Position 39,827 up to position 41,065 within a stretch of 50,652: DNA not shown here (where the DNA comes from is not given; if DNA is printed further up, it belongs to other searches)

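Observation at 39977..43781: AceE-type E1 tightly coupled to an E2 with no lipoyl domain, under a divergent Lrp-type regulator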

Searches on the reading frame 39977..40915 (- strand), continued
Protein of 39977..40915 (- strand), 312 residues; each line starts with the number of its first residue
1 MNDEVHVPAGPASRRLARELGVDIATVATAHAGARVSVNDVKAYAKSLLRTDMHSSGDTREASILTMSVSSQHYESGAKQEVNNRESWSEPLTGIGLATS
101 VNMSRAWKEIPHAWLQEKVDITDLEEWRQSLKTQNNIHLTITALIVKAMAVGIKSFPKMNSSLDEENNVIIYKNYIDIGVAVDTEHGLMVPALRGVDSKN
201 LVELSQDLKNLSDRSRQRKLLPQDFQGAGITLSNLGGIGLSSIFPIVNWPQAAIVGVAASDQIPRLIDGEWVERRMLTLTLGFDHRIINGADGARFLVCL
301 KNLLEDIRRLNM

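Call 64: search_protein_families(library=ncbifam, proteins=[L001:9973-11172:+, L102:3737-5629:+, L102:2532-3710:+, L002:9026-11311:+, L006:2469-4538:-, L097:5077-6705:+, L097:8317-9513:+], max_evalue=1e-20)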
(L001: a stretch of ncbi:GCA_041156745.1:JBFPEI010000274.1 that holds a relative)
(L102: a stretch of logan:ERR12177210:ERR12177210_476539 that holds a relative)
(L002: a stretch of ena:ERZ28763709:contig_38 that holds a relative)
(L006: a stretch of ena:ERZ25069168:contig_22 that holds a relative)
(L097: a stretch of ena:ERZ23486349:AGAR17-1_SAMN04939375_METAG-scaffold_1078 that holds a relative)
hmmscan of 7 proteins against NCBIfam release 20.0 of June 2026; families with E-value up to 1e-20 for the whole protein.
L001:9973-11172:+ (399 aa): 42 families (the best 25 are shown)
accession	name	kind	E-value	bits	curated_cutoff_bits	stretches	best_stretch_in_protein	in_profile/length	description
NF005695.0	PRK07503.1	equivalog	9.4e-204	676.6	666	1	6-398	4-396/403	methionine gamma-lyase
TIGR01328.1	met_gam_lyase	equivalog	2.6e-178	592.8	549.7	1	11-397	3-389/391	methionine gamma-lyase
NF004876.0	PRK06234.1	subfamily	1.5e-167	557.7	666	1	6-398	3-397/400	methionine gamma-lyase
NF005263.0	PRK06767.1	equivalog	1.8e-131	438.7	617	1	11-398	5-385/392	methionine gamma-lyase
NF006003.0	PRK08133.1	equivalog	1.6e-122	409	522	1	5-397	5-395/396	O-succinylhomoserine sulfhydrylase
TIGR01325.1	O_suc_HS_sulf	equivalog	1.2e-117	392.7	510.05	1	14-396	2-380/380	O-succinylhomoserine sulfhydrylase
TIGR01326.1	OAH_OAS_sulfhy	subfamily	2.3e-114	382.4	495.1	2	12-230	2-220/418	O-acetylhomoserine aminocarboxypropyltransferase/cysteine synthase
NF006097.0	PRK08249.1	equivalog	4.5e-114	380.9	600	1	5-397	4-394/402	cystathionine gamma-synthase family protein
NF005871.0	PRK07811.1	equivalog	8.6e-113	376.8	513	1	4-397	5-387/389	cystathionine gamma-synthase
NF006096.0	PRK08248.1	equivalog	1.7e-105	353.2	726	2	11-230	8-227/431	homocysteine synthase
NF005976.0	PRK08064.1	equivalog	3.1e-105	352.3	627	1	12-397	7-381/390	cystathionine beta-lyase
NF005872.0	PRK07812.1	equivalog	1.8e-104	349.6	703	2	4-230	9-236/439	bifunctional o-acetylhomoserine/o-acetylserine sulfhydrylase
NF006450.0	PRK08776.1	equivalog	3.1e-104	348.9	730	1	8-398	9-390/405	O-succinylhomoserine (thiol)-lyase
TIGR02080.1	O_succ_thio_ly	equivalog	2.4e-102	342.5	504.55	1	13-397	5-380/382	cystathionine gamma-synthase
NF006347.0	PRK08574.1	equivalog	2.2e-101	339.4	477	1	16-397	6-383/385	cystathionine gamma-synthase family protein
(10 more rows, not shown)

L102:3737-5629:+ (630 aa): 66 families (the best 25 are shown)
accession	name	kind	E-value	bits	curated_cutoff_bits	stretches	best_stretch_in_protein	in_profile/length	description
NF007815.0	PRK10524.1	equivalog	5.2e-226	752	955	1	2-623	2-627/629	propionate--CoA ligase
TIGR02316.1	propion_prpE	equivalog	6.4e-214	712.2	827.4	1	3-623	2-626/628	propionate--CoA ligase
TIGR02188.1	Ac_CoA_lig_AcsA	equivalog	3.6e-193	643.2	724.95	1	2-621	5-628/629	acetate--CoA ligase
NF001208.0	PRK00174.1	subfamily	6.2e-192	639.3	657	1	2-622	27-644/649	acetate--CoA ligase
NF003313.0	PRK04319.1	equivalog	7e-110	367.9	729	1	43-596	34-558/574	acetate--CoA ligase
NF002937.0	PRK03584.1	subfamily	2.1e-85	287.2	639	1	2-621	36-650/657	acetoacetate--CoA ligase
TIGR01217.1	ac_ac_CoA_syn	equivalog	4.8e-69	233.2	520.9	1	2-617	35-642/652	acetoacetate--CoA ligase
NF047394.1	AcylCoAsynMbcS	equivalog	7.7e-63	212.9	850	1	58-597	17-518/525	acyl-CoA synthetase MbcS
NF004837.0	PRK06187.1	subfamily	8.6e-62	209.1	476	1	79-600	27-523/531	long-chain-fatty-acid--CoA ligase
NF006182.0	PRK08316.1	subfamily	4.7e-49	167.3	663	1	68-597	25-515/523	fatty acyl-CoA synthetase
NF004822.0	PRK06178.1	equivalog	2.2e-47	161.9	782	1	84-600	61-568/571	acyl-CoA synthetase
TIGR02262.1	benz_CoA_lig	subfamily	1.3e-46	159.4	375.25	1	52-594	3-504/508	benzoate-CoA ligase family protein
NF005714.0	PRK07529.1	subfamily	1.4e-45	155.8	632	1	57-599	34-576/640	acyl-CoA synthetase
NF005857.1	PRK07786.1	exception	1.1e-44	152.8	733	1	84-596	33-509/513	fatty-acid--CoA ligase FadD5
NF009071.0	PRK12406.1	subfamily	2.4e-43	148.4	701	1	85-596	12-499/510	acyl-CoA synthetase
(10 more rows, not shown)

L102:2532-3710:+ (392 aa): 2 families
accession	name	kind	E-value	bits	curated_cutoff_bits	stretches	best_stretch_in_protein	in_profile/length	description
TIGR02334.1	prpF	equivalog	8.9e-219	726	440.55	1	4-392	1-390/390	2-methylaconitate cis-trans isomerase PrpF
NF033377.1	OMA_tautomer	equivalog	4.2e-77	259.5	440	1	14-388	1-349/349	4-oxalomesaconate tautomerase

L002:9026-11311:+ (761 aa): 13 families
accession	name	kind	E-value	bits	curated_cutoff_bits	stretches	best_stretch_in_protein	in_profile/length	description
NF043082.1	XdhA_XDHase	equivalog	2.3e-132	442.7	780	1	15-757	2-756/758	xanthine dehydrogenase subunit XdhA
TIGR03194.1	4hydrxCoA_A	equivalog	1.5e-128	430.4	994.55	1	22-752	5-745/746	4-hydroxybenzoyl-CoA reductase subunit alpha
NF007426.0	PRK09970.1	equivalog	2.8e-125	419.2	916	2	10-416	2-399/761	xanthine dehydrogenase molybdenum-binding subunit XdhA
NF041018.1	glyceraldDH_alpha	equivalog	1.3e-113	380.9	790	1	25-749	14-740/741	glyceraldehyde dehydrogenase subunit alpha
TIGR03196.1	pucD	equivalog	2.7e-100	336.9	783.65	1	19-749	8-754/763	xanthine dehydrogenase subunit D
NF040766.1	CODH_aero_grp5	exception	1.4e-93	314.5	950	2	12-414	3-398/785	aerobic carbon-monoxide dehydrogenase large subunit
NF045668.1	pterin_aldehy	equivalog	3e-93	313.5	1100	1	9-754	170-905/905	molybdopterin-dependent aldehyde oxidoreductase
TIGR02416.1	CO_dehy_Mo_lg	equivalog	1.1e-89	301.6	991.15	2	28-414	7-397/770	aerobic carbon-monoxide dehydrogenase large subunit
TIGR03311.1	Se_dep_XDH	equivalog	2.3e-84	284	830.45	1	13-743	161-840/848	selenium-dependent xanthine dehydrogenase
NF041671.1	peri_hyde_PaoC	equivalog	9.9e-84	282.1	1180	1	10-752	14-730/735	aldehyde oxidoreductase molybdenum-binding subunit PaoC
TIGR03313.1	Se_sel_red_Mo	hypoth_equivalog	1.4e-71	241.4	1101.9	2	186-418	360-594/951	molybdopterin-dependent oxidoreductase Mo/Fe-S-binding subunit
TIGR02965.1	xanthine_xdhB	equivalog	1.2e-63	215.5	849.5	1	26-419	13-383/758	xanthine dehydrogenase molybdopterin binding subunit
TIGR02969.1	mam_aldehyde_ox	subfamily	4.9e-41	140.2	1912.3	1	20-416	582-952/1330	aldehyde oxidase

L006:2469-4538:- (689 aa): 7 families
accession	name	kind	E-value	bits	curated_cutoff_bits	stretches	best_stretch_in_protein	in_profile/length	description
TIGR03997.1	mycofact_OYE_2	equivalog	3.5e-106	356.1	793.15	1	10-668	2-645/645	mycofactocin system FadH/OYE family oxidoreductase 2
NF041087.1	bile_acid_BaiCD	equivalog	1.3e-64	218.5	825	1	9-668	3-642/642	bile acid Fe-S flavoenzyme BaiCD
NF045599.1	bili_reduct_long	exception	8.3e-61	206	750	1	10-667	1-640/641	bilirubin reductase, long form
TIGR03996.1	mycofact_OYE_1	hypoth_equivalog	4.8e-46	157.5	627.9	1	37-663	32-631/633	mycofactocin system FadH/OYE family oxidoreductase 1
NF045592.1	bili_reduct_N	equivalog_domain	3.8e-40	138.2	425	1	10-357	2-360/363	bilirubin reductase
NF010047.0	PRK13523.1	equivalog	2.2e-37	128.9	431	1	10-335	5-326/339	NADPH dehydrogenase NamA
NF006101.0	PRK08255.1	equivalog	5e-36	124.1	1078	1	44-323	451-724/768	bifunctional salicylyl-CoA 5-hydroxylase/oxidoreductase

L097:5077-6705:+ (542 aa): 68 families (the best 25 are shown)
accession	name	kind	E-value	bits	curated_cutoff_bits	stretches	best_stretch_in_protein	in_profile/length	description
NF005426.0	PRK07008.1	equivalog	2.7e-210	699.6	822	1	1-541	5-540/545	3-(methylthio)propionyl-CoA ligase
NF004674.0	PRK06018.1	subfamily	2.5e-206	686.6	766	1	1-541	1-539/544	long-chain-fatty-acid--CoA ligase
NF004837.0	PRK06187.1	subfamily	2.4e-166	554.1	476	1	5-537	3-523/531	long-chain-fatty-acid--CoA ligase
NF004143.0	PRK05620.1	equivalog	3.9e-110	368.9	852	1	1-535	1-554/576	long-chain fatty-acid--CoA ligase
NF006020.0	PRK08162.1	subfamily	3.5e-101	339.2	677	1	12-536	22-538/545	acyl-CoA synthetase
NF006182.0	PRK08316.1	subfamily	1.7e-83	280.9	663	1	11-538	12-519/523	fatty acyl-CoA synthetase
NF005307.0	PRK06839.1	equivalog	9.1e-71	239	748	1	39-536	27-493/496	o-succinylbenzoate--CoA ligase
NF005801.1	PRK07656.1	equivalog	1.7e-68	231.5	657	1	11-533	2-500/500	FadD3 family acyl-CoA ligase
NF009233.0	PRK12583.1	subfamily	3.8e-65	220.3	832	1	15-535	23-549/558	fatty acid CoA ligase family protein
NF005702.0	PRK07514.1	subfamily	1.1e-64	218.7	558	1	30-538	20-502/506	malonyl-CoA synthase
NF004808.0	PRK06155.1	equivalog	4e-63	213.5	722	1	15-535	26-521/542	ATP-dependent acyl-CoA ligase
TIGR03208.1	cyc_hxne_CoA_lg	equivalog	5.7e-63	213.4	792.3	1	32-534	46-538/538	cyclohexanecarboxylate-CoA ligase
NF002966.0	PRK03640.1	equivalog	6e-63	213.1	556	1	36-535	24-479/483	o-succinylbenzoate--CoA ligase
TIGR01923.1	menE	equivalog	1.9e-62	211.6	330.15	1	41-529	1-439/442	o-succinylbenzoate--CoA ligase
NF005676.0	PRK07470.1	equivalog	8.3e-62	209.5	774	1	14-535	24-528/544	acyl-CoA synthetase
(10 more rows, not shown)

L097:8317-9513:+ (398 aa): 0 families
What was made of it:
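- On P. putida mde operon (mdeR / mdeA / mdeB): Present next to the Arenicella orthologous module (call 64).
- Closest known: Pseudomonas putida mdeR-mdeAB. Same: The Arenicella relative has a true methionine gamma-lyase adjacent (call 64).
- A bona fide methionine gamma-lyase lies next to the Arenicella module (NF005695 at 676.6 against a cutoff of 666; call 64).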

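Call 72: find_related_loci(query=A1, collection=genome_contigs, flank=6000)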
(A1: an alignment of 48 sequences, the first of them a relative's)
Query A1 (312 aa) in genome_contigs; peptide patterns used: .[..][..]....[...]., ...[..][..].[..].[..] (x = any residue, [..] = any of these).
599 stretches matched a pattern (row limit reached: there are more); 540 encode a relative of the query (tblastn E <= 1e-3); the best 80 are kept; 80 distinct loci.
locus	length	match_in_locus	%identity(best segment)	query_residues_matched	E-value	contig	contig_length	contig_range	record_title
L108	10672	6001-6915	60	6-310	3e-122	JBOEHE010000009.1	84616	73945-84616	MAG: Arenicella sp. isolate PBSgam11 PBS13d_contig_274, whole genome shotgun sequence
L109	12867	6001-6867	53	7-308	5e-99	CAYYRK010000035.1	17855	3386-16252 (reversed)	MAG TPA_asm: uncultured Pseudomonadales bacterium isolate binchicken_co357_64 genome assembly, contig: NODE_1274_length_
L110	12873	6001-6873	51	7-310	8e-96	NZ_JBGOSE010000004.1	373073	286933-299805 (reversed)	Aliiglaciecola sp. SL4 4, whole genome shotgun sequence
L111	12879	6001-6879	48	9-312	2e-86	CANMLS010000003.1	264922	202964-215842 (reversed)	uncultured Aquimarina sp. isolate 637-3Z.fasta genome assembly, contig: NODE_3, whole genome shotgun sequence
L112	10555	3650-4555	47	8-305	2e-85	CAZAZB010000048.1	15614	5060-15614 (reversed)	MAG TPA_asm: uncultured Pseudomonadales bacterium isolate SRP216583_co2_46 genome assembly, contig: NODE_2862_length_156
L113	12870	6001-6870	48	7-306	2e-85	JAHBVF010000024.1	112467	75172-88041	MAG: Caldilineaceae bacterium isolate ACE_CHL8 CHL8_24, whole genome shotgun sequence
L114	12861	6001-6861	48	9-306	3e-83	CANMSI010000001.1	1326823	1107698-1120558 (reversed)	uncultured Flavobacteriaceae bacterium isolate 2-919.fasta genome assembly, contig: NODE_1, whole genome shotgun sequenc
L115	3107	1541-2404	48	8-305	9e-84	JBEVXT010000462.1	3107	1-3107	MAG: Sedimenticola sp. isolate 1_1 TCF1 c_000000003999, whole genome shotgun sequence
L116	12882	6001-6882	46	9-312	6e-83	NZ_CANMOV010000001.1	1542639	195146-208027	Uncultured Croceitalea sp. isolate 312-3Z.fasta NODE_1, whole genome shotgun sequence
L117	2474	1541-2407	48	8-306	1e-84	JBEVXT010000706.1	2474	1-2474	MAG: Sedimenticola sp. isolate 1_1 TCF1 c_000000006055, whole genome shotgun sequence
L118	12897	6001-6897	44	5-312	2e-81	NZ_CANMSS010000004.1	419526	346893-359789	Uncultured Pseudoteredinibacter sp. isolate 208.fasta NODE_4, whole genome shotgun sequence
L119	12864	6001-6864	45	9-306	6e-81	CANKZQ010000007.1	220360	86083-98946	uncultured Flavobacteriaceae bacterium isolate 3-451-1-G.fasta genome assembly, contig: NODE_7, whole genome shotgun seq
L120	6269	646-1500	44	9-306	6e-81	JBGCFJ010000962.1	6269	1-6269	MAG: Saprospiraceae bacterium isolate SGMAG-24 contig962, whole genome shotgun sequence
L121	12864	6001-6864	46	9-306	9e-81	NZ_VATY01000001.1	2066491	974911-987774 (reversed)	Maribacter algarum strain RZ26 Scaffold1, whole genome shotgun sequence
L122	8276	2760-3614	48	9-305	1e-79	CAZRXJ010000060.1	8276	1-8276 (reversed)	MAG TPA_asm: uncultured Saprospiraceae bacterium isolate binchicken_co385_114 genome assembly, contig: NODE_7159_length_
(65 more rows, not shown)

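Call 77: fold_search(model_id=the predicted structure, library=pdb)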
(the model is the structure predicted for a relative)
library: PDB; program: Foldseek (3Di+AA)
matches with E <= 10: 821; with E <= 0.001: 168
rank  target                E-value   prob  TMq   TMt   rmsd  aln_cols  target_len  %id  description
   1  9a5h_B                9.7e-33  1.00  0.70  0.51  12.6       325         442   31  Integrative model of DLDH1-ODP2 by crosslinking MS and deep learning (released 2024-09-18)
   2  4n72_A                1.9e-30  1.00  0.69  0.86   5.4       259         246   37  Catalytic domain from dihydrolipoamide acetyltransferase of pyruvate dehydrogenase from Escherichia coli (released 2014-04-23)
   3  4n72_C                2.3e-30  1.00  0.69  0.86   5.6       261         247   38  Catalytic domain from dihydrolipoamide acetyltransferase of pyruvate dehydrogenase from Escherichia coli (released 2014-04-23)
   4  4n72_B                4.8e-30  1.00  0.68  0.86   5.5       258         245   37  Catalytic domain from dihydrolipoamide acetyltransferase of pyruvate dehydrogenase from Escherichia coli (released 2014-04-23)
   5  7b9k_A                1.1e-29  1.00  0.70  0.68   5.8       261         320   37  Cryo-EM structure of the dihydrolipoyl transacetylase cubic core of the E. coli pyruvate dehydrogenase complex includi (released 2021-08-11)
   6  1dpb                  2.9e-29  1.00  0.68  0.87   2.1       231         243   40  CRYSTALLOGRAPHIC AND ENZYMATIC INVESTIGATIONS ON THE ROLE OF SER558, HIS610 AND ASN614 IN THE CATALYTIC MECHANISM OF AZO (released 1995-04-20)
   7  9a4v_B                4.4e-29  1.00  0.69  0.52  15.5       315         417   26  Integrative model of PT1-ODO2 by crosslinking MS and deep learning (released 2024-09-18)
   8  1dpc                  6.0e-29  1.00  0.69  0.88   2.2       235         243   39  CRYSTALLOGRAPHIC AND ENZYMATIC INVESTIGATIONS ON THE ROLE OF SER558, HIS610 AND ASN614 IN THE CATALYTIC MECHANISM OF AZO (released 1995-04-20)
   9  1dpd                  1.3e-28  1.00  0.69  0.88   2.2       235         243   39  CRYSTALLOGRAPHIC AND ENZYMATIC INVESTIGATIONS ON THE ROLE OF SER558, HIS610 AND ASN614 IN THE CATALYTIC MECHANISM OF AZO (released 1995-04-20)
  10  1eaa                  2.6e-28  1.00  0.69  0.88   2.3       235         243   40  ATOMIC STRUCTURE OF THE CUBIC CORE OF THE PYRUVATE DEHYDROGENASE MULTIENZYME COMPLEX (released 1993-10-31)
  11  1b5s_A                5.2e-28  1.00  0.69  0.88   5.3       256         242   33  DIHYDROLIPOYL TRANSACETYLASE (E.C.2.3.1.12) CATALYTIC DOMAIN (RESIDUES 184-425) FROM BACILLUS STEAROTHERMOPHILUS (released 1999-02-16)
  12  1c4t_A                9.4e-27  1.00  0.66  0.91   2.3       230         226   30  CATALYTIC DOMAIN FROM TRIMERIC DIHYDROLIPOAMIDE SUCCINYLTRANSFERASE (released 2000-02-18)
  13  8eqn                  1.1e-26  1.00  0.70  0.92   1.9       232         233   35  BG505 UFO-E2p-L4P nanoparticle reconstructed by focused refinement with a mask around the nanoparticle core (released 2023-04-19)
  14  3mae_C                1.3e-26  1.00  0.66  0.85   2.6       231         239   32  CRYSTAL STRUCTURE OF PROBABLE DIHYDROLIPOAMIDE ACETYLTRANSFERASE FROM LISTERIA MONOCYTOGENES 4b F2365 (released 2010-04-07)
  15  1scz                  2.2e-26  1.00  0.68  0.90   2.1       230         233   30  Improved structural model for the catalytic domain of E.coli dihydrolipoamide succinyltransferase (released 2004-03-02)
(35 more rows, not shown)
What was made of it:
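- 39977..40915 (-): E2 acyltransferase lacking a lipoyl domain: PSBD (about residues 7-55), disordered linker (56-88), catalytic domain (89-311, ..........). Foldseek TM 0.86-0.88 to the E. coli and A. vinelandii cubic-core E2p (call 77).
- On Dihydrolipoyllysine-residue acetyltransferase E2p (NCBIfam NF008814 / TIGR01348): Foldseek TM 0.86-0.88 to E2p cores (call 77).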

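Call 79: find_related_loci(query=P0062, collection=genome_contigs, flank=4000)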
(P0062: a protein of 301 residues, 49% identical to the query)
Query P0062 (301 aa) in genome_contigs; peptide patterns used: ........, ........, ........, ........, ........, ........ (x = any residue, [..] = any of these).
204 stretches matched a pattern; 146 encode a relative of the query (tblastn E <= 1e-3); the best 80 are kept; 80 distinct loci.
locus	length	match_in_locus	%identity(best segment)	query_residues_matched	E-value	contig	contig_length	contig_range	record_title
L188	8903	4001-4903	100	1-301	0e+0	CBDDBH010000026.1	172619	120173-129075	MAG: Gammaproteobacteria bacterium isolate 61d1d6e5-7064-46a6-bc2b-d6b6240feebc genome assembly, contig: contig_26, whol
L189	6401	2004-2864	50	8-295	3e-96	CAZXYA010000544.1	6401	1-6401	MAG TPA_asm: uncultured Saprospiraceae bacterium isolate SRP065251_co1_7 genome assembly, contig: NODE_9748_length_6401_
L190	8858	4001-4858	48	8-295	4e-94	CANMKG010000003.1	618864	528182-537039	uncultured Maribacter sp. isolate 515-3Z.fasta genome assembly, contig: NODE_3, whole genome shotgun sequence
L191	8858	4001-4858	48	8-295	1e-93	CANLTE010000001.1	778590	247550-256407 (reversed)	uncultured Maribacter sp. isolate 4-549.fasta genome assembly, contig: NODE_1, whole genome shotgun sequence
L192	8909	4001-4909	47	2-301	3e-89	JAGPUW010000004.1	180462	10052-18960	MAG: Gammaproteobacteria bacterium isolate 640_Coassembly_bin.24 k141_101949, whole genome shotgun sequence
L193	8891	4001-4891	48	2-295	1e-87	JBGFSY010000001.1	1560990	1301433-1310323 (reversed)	MAG: Candidatus Reddybacter sp. isolate MCH_2_108 c_000000000001, whole genome shotgun sequence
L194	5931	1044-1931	47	5-295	1e-85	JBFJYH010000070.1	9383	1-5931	MAG: Porticoccaceae bacterium isolate Mix_sand19.2022.05.G.82 k141_3099990_length_9383_cov_12.3034, whole genome shotgun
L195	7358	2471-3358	47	5-295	4e-85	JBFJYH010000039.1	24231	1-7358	MAG: Porticoccaceae bacterium isolate Mix_sand19.2022.05.G.82 k141_2695668_length_24231_cov_24.9249, whole genome shotgu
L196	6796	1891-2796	45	5-301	4e-84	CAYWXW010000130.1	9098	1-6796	MAG TPA_asm: uncultured Porticoccaceae bacterium isolate binchicken_co405_56 genome assembly, contig: NODE_11611_length_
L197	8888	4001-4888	46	5-295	4e-84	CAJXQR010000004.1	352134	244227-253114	MAG TPA_asm: uncultured Gammaproteobacteria bacterium isolate SRR3933167_bin.3_MetaBAT_v2.12.1_MAG genome assembly, cont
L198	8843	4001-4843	45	13-295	5e-79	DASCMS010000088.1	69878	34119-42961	MAG TPA_asm: Candidatus Latescibacterota bacterium isolate Fu_MAG_110 c_000001016471, whole genome shotgun sequence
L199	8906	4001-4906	43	8-301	2e-78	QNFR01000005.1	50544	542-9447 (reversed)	MAG: Gammaproteobacteria bacterium isolate B37_G6 B37_Guay6_scaffold_00081, whole genome shotgun sequence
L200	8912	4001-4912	42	1-301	1e-77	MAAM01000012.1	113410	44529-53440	Cycloclasticus sp. 46_120_T64 BD02T64_scaffold_158, whole genome shotgun sequence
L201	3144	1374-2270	45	5-301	6e-78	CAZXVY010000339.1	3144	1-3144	MAG TPA_asm: uncultured Terriglobales bacterium isolate SRP119689_co1_251 genome assembly, contig: NODE_55928_length_314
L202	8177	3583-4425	44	7-286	8e-77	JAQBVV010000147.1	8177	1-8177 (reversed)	MAG: Acidobacteria bacterium isolate casp150-mb.205 NODE_21946_length_8177_cov_0.081827, whole genome shotgun sequence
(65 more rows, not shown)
